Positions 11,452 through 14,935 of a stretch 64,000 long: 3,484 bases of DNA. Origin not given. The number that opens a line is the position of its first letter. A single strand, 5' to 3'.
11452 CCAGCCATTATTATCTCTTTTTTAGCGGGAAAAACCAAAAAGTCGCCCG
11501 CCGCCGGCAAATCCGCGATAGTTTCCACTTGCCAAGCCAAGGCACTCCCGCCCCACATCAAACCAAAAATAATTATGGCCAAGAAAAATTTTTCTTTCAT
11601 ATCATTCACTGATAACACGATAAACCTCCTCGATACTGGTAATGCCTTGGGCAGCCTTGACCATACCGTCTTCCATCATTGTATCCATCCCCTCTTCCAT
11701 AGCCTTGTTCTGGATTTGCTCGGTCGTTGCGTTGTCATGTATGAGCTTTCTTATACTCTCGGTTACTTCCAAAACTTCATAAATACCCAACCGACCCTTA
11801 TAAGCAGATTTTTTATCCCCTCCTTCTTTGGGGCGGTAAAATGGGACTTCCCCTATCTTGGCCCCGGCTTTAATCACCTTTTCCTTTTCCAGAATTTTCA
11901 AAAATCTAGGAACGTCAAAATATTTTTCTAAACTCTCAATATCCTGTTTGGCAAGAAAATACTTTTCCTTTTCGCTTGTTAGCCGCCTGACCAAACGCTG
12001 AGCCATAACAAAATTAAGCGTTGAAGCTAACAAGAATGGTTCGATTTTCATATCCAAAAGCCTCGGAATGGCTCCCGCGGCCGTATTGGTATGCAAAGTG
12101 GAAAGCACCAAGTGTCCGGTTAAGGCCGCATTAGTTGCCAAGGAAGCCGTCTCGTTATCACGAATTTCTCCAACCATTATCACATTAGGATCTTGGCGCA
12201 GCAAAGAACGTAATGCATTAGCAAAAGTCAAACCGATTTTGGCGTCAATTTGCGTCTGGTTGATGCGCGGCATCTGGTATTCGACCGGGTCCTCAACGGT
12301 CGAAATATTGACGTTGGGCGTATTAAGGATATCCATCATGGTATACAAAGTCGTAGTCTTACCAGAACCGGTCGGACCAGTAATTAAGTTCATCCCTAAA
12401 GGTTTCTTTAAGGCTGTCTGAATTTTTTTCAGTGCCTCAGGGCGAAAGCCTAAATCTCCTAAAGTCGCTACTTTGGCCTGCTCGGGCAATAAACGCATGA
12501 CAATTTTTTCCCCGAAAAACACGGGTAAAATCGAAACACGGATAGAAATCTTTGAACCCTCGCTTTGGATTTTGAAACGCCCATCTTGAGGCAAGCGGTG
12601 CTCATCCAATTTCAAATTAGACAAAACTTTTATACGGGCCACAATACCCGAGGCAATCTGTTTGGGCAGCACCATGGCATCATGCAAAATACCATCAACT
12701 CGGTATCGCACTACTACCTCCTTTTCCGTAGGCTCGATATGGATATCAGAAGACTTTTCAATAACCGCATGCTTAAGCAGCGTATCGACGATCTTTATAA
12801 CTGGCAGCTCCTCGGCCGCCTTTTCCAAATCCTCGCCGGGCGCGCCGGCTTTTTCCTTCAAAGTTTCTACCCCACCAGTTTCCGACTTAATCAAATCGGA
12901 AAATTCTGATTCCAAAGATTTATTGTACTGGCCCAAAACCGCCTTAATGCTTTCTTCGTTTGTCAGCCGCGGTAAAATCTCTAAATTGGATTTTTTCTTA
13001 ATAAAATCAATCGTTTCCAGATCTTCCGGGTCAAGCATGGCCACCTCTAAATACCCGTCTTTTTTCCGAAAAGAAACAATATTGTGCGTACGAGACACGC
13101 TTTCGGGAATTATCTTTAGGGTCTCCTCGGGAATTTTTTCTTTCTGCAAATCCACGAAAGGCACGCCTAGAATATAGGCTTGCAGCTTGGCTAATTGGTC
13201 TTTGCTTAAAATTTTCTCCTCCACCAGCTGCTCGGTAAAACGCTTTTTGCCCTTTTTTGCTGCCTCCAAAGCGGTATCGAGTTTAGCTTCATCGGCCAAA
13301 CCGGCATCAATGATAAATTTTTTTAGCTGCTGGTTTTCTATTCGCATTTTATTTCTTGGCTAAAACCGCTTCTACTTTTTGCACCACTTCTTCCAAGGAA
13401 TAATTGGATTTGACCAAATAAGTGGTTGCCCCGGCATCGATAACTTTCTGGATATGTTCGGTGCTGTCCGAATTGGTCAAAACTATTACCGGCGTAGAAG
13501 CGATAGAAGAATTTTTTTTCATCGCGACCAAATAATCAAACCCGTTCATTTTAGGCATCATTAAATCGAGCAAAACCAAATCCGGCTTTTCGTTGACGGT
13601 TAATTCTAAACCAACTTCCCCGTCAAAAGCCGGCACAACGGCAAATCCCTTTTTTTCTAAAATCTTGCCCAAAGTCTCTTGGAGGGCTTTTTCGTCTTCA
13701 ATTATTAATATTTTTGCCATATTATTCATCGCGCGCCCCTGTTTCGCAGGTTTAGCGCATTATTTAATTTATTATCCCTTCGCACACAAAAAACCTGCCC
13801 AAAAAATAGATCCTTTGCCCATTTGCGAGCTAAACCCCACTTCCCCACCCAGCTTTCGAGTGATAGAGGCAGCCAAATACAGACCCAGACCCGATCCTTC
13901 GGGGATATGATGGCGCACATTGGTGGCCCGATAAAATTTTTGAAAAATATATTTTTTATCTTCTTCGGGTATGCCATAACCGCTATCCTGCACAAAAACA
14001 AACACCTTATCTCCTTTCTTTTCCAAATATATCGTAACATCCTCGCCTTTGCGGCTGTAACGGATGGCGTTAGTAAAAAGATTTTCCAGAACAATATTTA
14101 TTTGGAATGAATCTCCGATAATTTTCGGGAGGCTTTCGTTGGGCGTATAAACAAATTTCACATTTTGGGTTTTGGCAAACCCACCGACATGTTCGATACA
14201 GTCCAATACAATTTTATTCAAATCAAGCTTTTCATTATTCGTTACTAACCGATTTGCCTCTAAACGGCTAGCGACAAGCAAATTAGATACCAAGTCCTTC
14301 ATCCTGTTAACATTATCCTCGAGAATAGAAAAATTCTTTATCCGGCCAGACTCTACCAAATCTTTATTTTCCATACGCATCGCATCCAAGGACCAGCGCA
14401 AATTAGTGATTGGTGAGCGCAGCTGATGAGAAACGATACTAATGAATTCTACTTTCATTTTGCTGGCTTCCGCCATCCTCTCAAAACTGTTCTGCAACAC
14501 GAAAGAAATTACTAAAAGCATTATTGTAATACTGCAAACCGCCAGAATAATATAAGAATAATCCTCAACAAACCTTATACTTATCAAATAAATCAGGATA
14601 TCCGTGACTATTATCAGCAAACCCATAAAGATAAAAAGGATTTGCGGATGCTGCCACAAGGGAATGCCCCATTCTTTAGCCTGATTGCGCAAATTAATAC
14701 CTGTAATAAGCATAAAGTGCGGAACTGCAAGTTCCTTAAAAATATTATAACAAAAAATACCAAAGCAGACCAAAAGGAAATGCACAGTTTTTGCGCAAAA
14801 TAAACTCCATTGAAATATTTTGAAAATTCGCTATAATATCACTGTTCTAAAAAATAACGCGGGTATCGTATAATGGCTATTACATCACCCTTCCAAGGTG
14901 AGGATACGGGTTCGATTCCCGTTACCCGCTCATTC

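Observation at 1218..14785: Two-component system plus PilB-type ATPase in one operon with four secreted proteins but no pilins, PilC or PilMNO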

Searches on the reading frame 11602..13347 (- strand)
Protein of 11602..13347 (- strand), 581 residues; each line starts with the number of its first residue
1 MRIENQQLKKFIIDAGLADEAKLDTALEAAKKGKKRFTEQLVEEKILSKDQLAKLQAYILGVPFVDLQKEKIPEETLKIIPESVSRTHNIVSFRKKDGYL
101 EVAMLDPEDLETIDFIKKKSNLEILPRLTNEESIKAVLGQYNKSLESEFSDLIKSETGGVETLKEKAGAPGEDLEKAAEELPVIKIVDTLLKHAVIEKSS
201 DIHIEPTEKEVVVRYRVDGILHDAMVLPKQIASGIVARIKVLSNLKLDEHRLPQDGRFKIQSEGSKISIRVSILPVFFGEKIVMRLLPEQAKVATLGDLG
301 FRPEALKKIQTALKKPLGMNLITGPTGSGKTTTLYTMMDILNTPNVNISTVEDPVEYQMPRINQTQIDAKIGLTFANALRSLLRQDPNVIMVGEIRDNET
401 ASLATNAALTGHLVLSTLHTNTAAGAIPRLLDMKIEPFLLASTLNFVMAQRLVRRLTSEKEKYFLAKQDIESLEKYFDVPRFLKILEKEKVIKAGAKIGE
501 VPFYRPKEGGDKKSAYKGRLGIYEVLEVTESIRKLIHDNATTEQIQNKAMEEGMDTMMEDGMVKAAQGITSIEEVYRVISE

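Call 4: search_protein_families(library=pfam, proteins=[window:11602-13347:-], max_evalue=0.01)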
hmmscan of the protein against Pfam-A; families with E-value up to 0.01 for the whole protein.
window:11602-13347:- (581 aa): 7 families
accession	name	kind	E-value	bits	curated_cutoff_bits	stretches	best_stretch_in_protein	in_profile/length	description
PF00437.27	T2SSE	-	8.5e-124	413.4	24.9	1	178-577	3-370/370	Type II/IV secretion system protein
PF05157.20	MshEN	-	5.5e-14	52.4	23.1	1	60-146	1-88/90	MshEN domain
PF13476.12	AAA_23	-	0.0018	19.3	27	1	318-335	20-37/201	AAA domain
PF13555.12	AAA_29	-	0.0022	18.1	27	1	315-344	20-49/61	P-loop containing region of AAA domain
PF04851.21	ResIII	-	0.0042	17.4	22.5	0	304-343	10-49/164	Type III restriction enzyme, res subunit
PF13191.12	AAA_16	-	0.0059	17.5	32.6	0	306-412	9-111/167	AAA ATPase domain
PF25199.1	nSTAND_NTPase5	-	0.0085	16.4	34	0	308-337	31-61/145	Novel STAND NTPase 5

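Call 11: search_protein_families(library=ncbifam, proteins=[window:11602-13347:-], max_evalue=0.1)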
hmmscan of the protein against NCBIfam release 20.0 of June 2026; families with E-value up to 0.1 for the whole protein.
window:11602-13347:- (581 aa): 35 families (the best 25 are shown)
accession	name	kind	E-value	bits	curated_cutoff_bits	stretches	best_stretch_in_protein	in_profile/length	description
TIGR02538.1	type_IV_pilB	equivalog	2.2e-164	548.2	675.65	1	8-580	2-563/564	type IV-A pilus assembly ATPase PilB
TIGR02533.1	type_II_gspE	equivalog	6.4e-160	533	630.25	1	80-578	4-485/486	type II secretion system ATPase GspE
NF007755.0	PRK10436.1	equivalog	1.9e-126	422.4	617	1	138-579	67-459/465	type II secretion system protein GspE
NF053534.1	T4PilAsmATPsTfpB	equivalog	1.2e-122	410.3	850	1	36-579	52-582/584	type IV pilus assembly ATPase TfpB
NF041000.1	ATPase_ComGA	equivalog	1.3e-76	257.2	300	1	189-454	2-266/267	competence type IV pilus ATPase ComGA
TIGR01420.1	pilT_fam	subfamily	3.9e-52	177.6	319.1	2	188-458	3-273/343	PilT/PilU family type 4a pilus ATPase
TIGR02525.1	plasmid_TraJ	equivalog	5.2e-27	94.8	368.3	1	283-455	121-300/372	plasmid transfer ATPase TraJ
TIGR02524.1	dot_icm_DotB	equivalog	4.1e-21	75.6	463.3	1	309-434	126-260/358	Dot/Icm type IV secretion system ATPase DotB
NF058587.1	archaellum_moto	equivalog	7.7e-19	67.8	550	1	322-475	280-438/527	archaellum flagellar ATPase motor FlaI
TIGR02782.1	TrbB_P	equivalog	5e-13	49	304.55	1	321-431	140-253/303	P-type conjugative transfer ATPase TrbB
TIGR02788.1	VirB11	equivalog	1.5e-12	47.2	249.95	1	321-435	148-267/308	P-type DNA transfer ATPase VirB11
NF010407.0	PRK13833.1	subfamily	3.9e-12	46.2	499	1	309-433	137-262/323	conjugal transfer protein TrbB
NF010469.0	PRK13894.1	subfamily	1.9e-11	43.9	508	1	321-430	153-264/320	conjugal transfer ATPase TrbB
TIGR03819.1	heli_sec_ATPase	hypoth_equivalog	2.6e-11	43.3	373.15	1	235-430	99-297/340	TadA family conjugal transfer-associated ATPase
NF053672.1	bindosome_BasE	exception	1.7e-09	36.9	1000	1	320-433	273-391/512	bindosome assembly system ATPase subunit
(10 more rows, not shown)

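Call 51: find_related_loci(query=window:11602-13347:-, collection=metagenome_contigs, flank=10000)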
Query window:11602-13347:- (581 aa) in metagenome_contigs; peptide patterns used: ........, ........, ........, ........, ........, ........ (x = any residue, [..] = any of these).
600 stretches matched a pattern (row limit reached: there are more); 565 encode a relative of the query (tblastn E <= 1e-3); the best 80 are kept; 80 distinct loci.
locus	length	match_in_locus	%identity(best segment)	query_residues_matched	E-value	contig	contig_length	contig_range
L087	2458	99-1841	61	3-581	0e+0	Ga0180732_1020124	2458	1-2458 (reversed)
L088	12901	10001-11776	60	1-581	0e+0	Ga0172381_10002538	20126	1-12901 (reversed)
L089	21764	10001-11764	61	1-581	0e+0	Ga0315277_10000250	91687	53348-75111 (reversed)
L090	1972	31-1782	61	1-580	0e+0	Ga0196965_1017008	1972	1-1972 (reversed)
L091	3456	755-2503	59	1-581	0e+0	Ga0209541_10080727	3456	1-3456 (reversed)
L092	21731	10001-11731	59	1-578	0e+0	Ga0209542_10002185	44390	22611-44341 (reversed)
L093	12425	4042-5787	61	1-581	0e+0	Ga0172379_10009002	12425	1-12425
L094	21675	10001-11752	59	1-581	0e+0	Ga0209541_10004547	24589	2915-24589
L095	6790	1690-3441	59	1-581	0e+0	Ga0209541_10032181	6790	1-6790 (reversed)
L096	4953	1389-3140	58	1-581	0e+0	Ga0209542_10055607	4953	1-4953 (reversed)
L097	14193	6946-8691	58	1-581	0e+0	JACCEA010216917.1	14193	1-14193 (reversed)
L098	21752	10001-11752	58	1-581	0e+0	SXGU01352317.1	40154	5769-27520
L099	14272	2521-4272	58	1-581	0e+0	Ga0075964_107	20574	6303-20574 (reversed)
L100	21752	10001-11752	58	1-581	0e+0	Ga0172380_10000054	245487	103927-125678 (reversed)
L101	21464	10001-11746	58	1-581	0e+0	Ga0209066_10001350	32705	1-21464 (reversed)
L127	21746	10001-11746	65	1-581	0e+0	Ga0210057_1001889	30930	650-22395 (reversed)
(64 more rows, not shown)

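Call 55: search_protein_families(library=pfam, proteins=[L127:6487-8016:+, L127:11947-13161:+, L127:13158-13595:+, L127:13601-14017:+, L127:14014-14568:+, L127:14586-15983:+, L127:16056-17153:+, L127:17150-17704:+, L127:17701-18225:+, L127:18785-19837:-], max_evalue=0.01)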
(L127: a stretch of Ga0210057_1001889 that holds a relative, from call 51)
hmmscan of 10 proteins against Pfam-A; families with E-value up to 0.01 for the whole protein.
L127:6487-8016:+ (509 aa): 4 families
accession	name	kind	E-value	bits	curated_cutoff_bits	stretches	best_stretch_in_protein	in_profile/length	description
PF12072.13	RNase_Y_N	-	1.5e-23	83.7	32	1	10-190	6-197/201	RNase Y N-terminal region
PF01966.28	HD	-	2.5e-17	63.7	22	1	327-416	3-114/116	HD domain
PF00013.35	KH_1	-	5.6e-10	39.3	21.5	1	203-260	4-65/66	KH domain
PF08668.18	HDOD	-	6.7e-05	22.9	22.9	1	325-363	95-134/196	HDOD domain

L127:11947-13161:+ (404 aa): 2 families
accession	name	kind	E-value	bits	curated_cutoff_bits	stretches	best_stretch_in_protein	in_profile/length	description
PF00482.28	T2SSF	-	3.3e-56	189.1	25.2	2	70-193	1-125/125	Type II secretion system (T2SS), protein F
PF03631.20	Virul_fac_BrkB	-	0.0095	16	33.7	1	155-247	100-189/259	Virulence factor BrkB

L127:13158-13595:+ (145 aa): 2 families
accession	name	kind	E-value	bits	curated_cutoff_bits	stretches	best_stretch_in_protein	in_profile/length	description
PF12019.13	GspH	-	0.00041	21.3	21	1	43-139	3-108/108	Type II transport protein GspH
PF07963.17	N_methyl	-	0.0013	18.6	21.2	1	5-25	6-26/27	Prokaryotic N-terminal methylation motif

L127:13601-14017:+ (138 aa): 1 family
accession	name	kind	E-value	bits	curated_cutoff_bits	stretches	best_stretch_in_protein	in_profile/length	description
PF07963.17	N_methyl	-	2.2e-07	30.6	21.2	1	5-29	3-27/27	Prokaryotic N-terminal methylation motif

L127:14014-14568:+ (184 aa): 1 family
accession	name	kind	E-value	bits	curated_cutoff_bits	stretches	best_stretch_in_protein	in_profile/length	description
PF07963.17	N_methyl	-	0.00063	19.7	21.2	1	3-21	4-22/27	Prokaryotic N-terminal methylation motif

L127:14586-15983:+ (465 aa): 1 family
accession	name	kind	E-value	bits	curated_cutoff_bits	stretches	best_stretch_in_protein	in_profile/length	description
PF14341.11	PilX_N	-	0.0012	19.2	25.5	1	8-58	1-51/51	PilX N-terminal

L127:16056-17153:+ (365 aa): 5 families
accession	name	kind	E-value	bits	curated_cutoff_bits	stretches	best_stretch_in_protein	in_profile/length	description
PF11104.14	PilM_2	-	8.3e-48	163.5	27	1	14-361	2-339/340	Type IV pilus assembly protein PilM;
PF14450.12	FtsA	-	8.4e-18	65.4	31.8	1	192-336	2-114/127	Cell division protein FtsA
PF06723.19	MreB_Mbl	-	7.1e-06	25.5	27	1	243-327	227-305/327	MreB/Mbl protein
PF05134.19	T2SSL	-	0.0022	17.9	25.5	1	77-173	46-135/231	Type II secretion system (T2SS), protein L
PF21522.3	MreB-like_C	-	0.0046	18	27.8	1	193-308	2-116/123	Archaeal actin homologue MreB-like, C-terminal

L127:17150-17704:+ (184 aa): 1 family
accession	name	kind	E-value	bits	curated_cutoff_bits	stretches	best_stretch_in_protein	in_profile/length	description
PF05137.18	PilN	-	0.001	19.5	22.8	1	101-165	2-57/78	Fimbrial assembly protein (PilN)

L127:17701-18225:+ (174 aa): 1 family
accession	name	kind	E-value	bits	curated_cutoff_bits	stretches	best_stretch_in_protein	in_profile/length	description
PF04350.18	PilO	-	0.0036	17.9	22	1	34-172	2-141/145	Pilus assembly protein, PilO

L127:18785-19837:- (350 aa): 6 families
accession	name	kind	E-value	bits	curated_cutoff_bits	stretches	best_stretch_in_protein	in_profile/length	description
PF13365.12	Trypsin_2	-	2.8e-33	116.1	27.6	1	69-212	1-144/144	Trypsin-like peptidase domain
PF00089.32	Trypsin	-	1.3e-16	61.6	20.6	1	70-233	28-217/220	Trypsin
PF13180.12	PDZ_2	-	5.5e-12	46.2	27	1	248-344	1-78/80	PDZ domain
PF17820.7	PDZ_6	-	9.1e-07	29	27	1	283-335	3-54/54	PDZ domain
PF00595.29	PDZ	-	0.00013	22.7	23.2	1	284-334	31-81/81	PDZ domain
PF10459.15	Peptidase_S46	-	0.0018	17.5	22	0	66-87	46-67/698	Peptidase S46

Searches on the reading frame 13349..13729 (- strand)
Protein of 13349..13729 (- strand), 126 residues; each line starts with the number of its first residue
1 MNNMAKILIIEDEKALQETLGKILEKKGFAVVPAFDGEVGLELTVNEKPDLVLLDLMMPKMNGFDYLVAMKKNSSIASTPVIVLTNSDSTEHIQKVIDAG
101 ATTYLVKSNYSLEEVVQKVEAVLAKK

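Call 4: search_protein_families(library=pfam, proteins=[window:13349-13729:-], max_evalue=0.01)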
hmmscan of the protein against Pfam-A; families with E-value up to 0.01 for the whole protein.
window:13349-13729:- (126 aa): 1 family
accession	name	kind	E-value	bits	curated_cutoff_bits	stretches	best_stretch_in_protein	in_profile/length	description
PF00072.30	Response_reg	-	1.4e-25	90.1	30.2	1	7-119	1-110/111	Response regulator receiver domain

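Call 11: search_protein_families(library=ncbifam, proteins=[window:13349-13729:-], max_evalue=0.1)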
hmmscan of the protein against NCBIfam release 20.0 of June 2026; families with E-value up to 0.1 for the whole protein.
window:13349-13729:- (126 aa): 103 families (the best 25 are shown)
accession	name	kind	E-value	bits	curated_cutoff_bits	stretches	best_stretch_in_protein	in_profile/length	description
TIGR02154.1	PhoB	equivalog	2.9e-23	82.4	296.2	1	5-124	3-121/226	phosphate regulon transcriptional regulator PhoB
NF053854.1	RespRegPhoBBctds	equivalog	1.1e-22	80.5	270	1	7-125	1-117/225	two-component system response regulator PhoB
NF040689.1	MtrAB_MtrA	equivalog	1.9e-21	76.4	300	1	7-124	1-114/219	MtrAB system response regulator MtrA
NF051850.1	RespRegRprY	equivalog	1.3e-20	73.9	370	1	1-124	1-121/234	response regulator transcription factor RprY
NF040534.1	resp_reg_YycF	equivalog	1.6e-20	73.4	340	1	6-125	2-117/231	response regulator YycF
NF008567.0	PRK11517.1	equivalog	3.6e-20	72.3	353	1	6-124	2-116/223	response regulator transcription factor HprR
NF045944.1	ResRegRpaBCyano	equivalog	3.8e-20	72.2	330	1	8-124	1-113/229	response regulator transcription factor RpaB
NF008199.0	PRK10955.1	equivalog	4.2e-20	72.7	341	1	4-124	1-116/232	envelope stress response regulator transcription factor CpxR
NF007135.0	PRK09581.1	equivalog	9.8e-20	70.8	474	1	4-108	2-106/457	PleD family two-component system response regulator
NF045505.1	RR_RssB_Pseudo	equivalog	2.9e-19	69.4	700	1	2-112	3-111/394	two-component system response regulator RssB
TIGR01387.1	cztR_silR_copR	subfamily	4.7e-19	68.9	279.2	1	7-125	1-116/218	heavy metal response regulator transcription factor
NF012227.0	AdeR_RR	equivalog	9.2e-19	67.8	340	1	6-125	13-128/239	efflux system response regulator transcription factor AdeR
NF041733.1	resp_reg_CseB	equivalog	1.3e-18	67.2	350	1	6-123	2-115/228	two-component system response regulator CseB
NF007969.0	PRK10693.1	equivalog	1.4e-18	67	329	1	6-123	9-124/337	two-component system response regulator RssB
NF008469.0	PRK11361.1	equivalog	4.3e-18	65.3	714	1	1-118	1-115/461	acetoacetate metabolism transcriptional regulator AtoC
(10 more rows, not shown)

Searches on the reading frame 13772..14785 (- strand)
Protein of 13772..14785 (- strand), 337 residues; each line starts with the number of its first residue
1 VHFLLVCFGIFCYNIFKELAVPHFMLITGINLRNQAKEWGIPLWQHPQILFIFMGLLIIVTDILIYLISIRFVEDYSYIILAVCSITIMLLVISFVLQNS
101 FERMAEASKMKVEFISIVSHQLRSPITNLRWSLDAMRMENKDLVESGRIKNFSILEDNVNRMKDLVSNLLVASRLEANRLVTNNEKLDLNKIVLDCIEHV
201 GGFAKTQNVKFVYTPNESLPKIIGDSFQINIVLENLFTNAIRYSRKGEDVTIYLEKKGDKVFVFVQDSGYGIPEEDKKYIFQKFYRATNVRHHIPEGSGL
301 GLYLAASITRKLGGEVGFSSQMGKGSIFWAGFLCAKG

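Call 4: search_protein_families(library=pfam, proteins=[window:13772-14785:-], max_evalue=0.01)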
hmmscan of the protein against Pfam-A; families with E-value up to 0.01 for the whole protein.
window:13772-14785:- (337 aa): 3 families
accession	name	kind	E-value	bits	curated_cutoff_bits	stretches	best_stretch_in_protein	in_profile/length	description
PF02518.31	HATPase_c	-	8.9e-22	78.1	26.4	1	225-330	2-105/111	Histidine kinase-, DNA gyrase B-, and HSP90-like ATPase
PF00512.31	HisKA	-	3e-09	37.2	26.9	1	111-177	2-65/66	His Kinase A (phospho-acceptor) domain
PF13581.12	HATPase_c_2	-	3.3e-05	24.3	27.4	1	228-311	31-111/127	Histidine kinase-like ATPase domain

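Call 11: search_protein_families(library=ncbifam, proteins=[window:13772-14785:-], max_evalue=0.1)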
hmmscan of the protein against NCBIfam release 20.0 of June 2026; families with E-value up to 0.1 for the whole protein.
window:13772-14785:- (337 aa): 84 families (the best 25 are shown)
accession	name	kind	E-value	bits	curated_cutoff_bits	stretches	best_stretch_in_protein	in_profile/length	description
NF046044.1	PnpS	equivalog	1.2e-43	149.7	400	1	103-329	162-386/390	two-component system histidine kinase PnpS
TIGR02966.1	phoR_proteo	equivalog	3.1e-43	148.1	334.2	1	102-330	105-331/333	phosphate regulon sensor histidine kinase PhoR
NF041735.1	hist_kin_RppB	equivalog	3.6e-43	148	400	1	109-328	214-433/438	two-component system sensor histidine kinase RppB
NF040691.1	MtrAB_MtrB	equivalog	2.4e-41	142.3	450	1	96-328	256-486/507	MtrAB system histidine kinase MtrB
NF033092.0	HK_WalK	equivalog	2.1e-39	135.6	725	1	108-328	369-588/594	cell wall metabolism sensor histidine kinase WalK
NF047874.1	MASE3_PAS_HK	subfamily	6e-38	131.1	560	1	95-330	384-621/655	MASE3 domain-containing sensor histidine kinase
NF006800.0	PRK09303.1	equivalog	4e-36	124.8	342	1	94-329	134-372/383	histidine kinase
NF045595.1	HK_scytonemin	equivalog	3.1e-32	111.8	865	1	97-329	401-630/637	scytonemin biosynthesis sensor histidine kinase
NF041880.1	EPS_EpsF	equivalog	4.2e-31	108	900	1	101-328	264-487/492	response regulator EpsF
NF045911.1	TCSHisKinNblS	equivalog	5.8e-31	107.5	1000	1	101-330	378-616/621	two-component system sensor histidine kinase NblS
TIGR02956.1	TMAO_torS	equivalog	8.1e-31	106.9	676.5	1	106-330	459-678/967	TMAO reductase system sensor histidine kinase/response regulator TorS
NF041832.1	near_NosP_CTERM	subfamily_domain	9e-31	107.3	400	1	107-329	3-220/370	NahK/ErcS family hybrid sensor histidine kinase/response regulator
NF008318.0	PRK11107.1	equivalog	3.1e-30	105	890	1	102-330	284-514/920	two-component sensor histidine kinase BarA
TIGR01386.1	cztS_silS_copS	subfamily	1.1e-29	103.8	292.55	1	98-324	228-449/457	heavy metal sensor histidine kinase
NF007007.0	PRK09470.1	equivalog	1.7e-29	103.1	486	1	100-317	230-442/463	envelope stress sensor histidine kinase CpxA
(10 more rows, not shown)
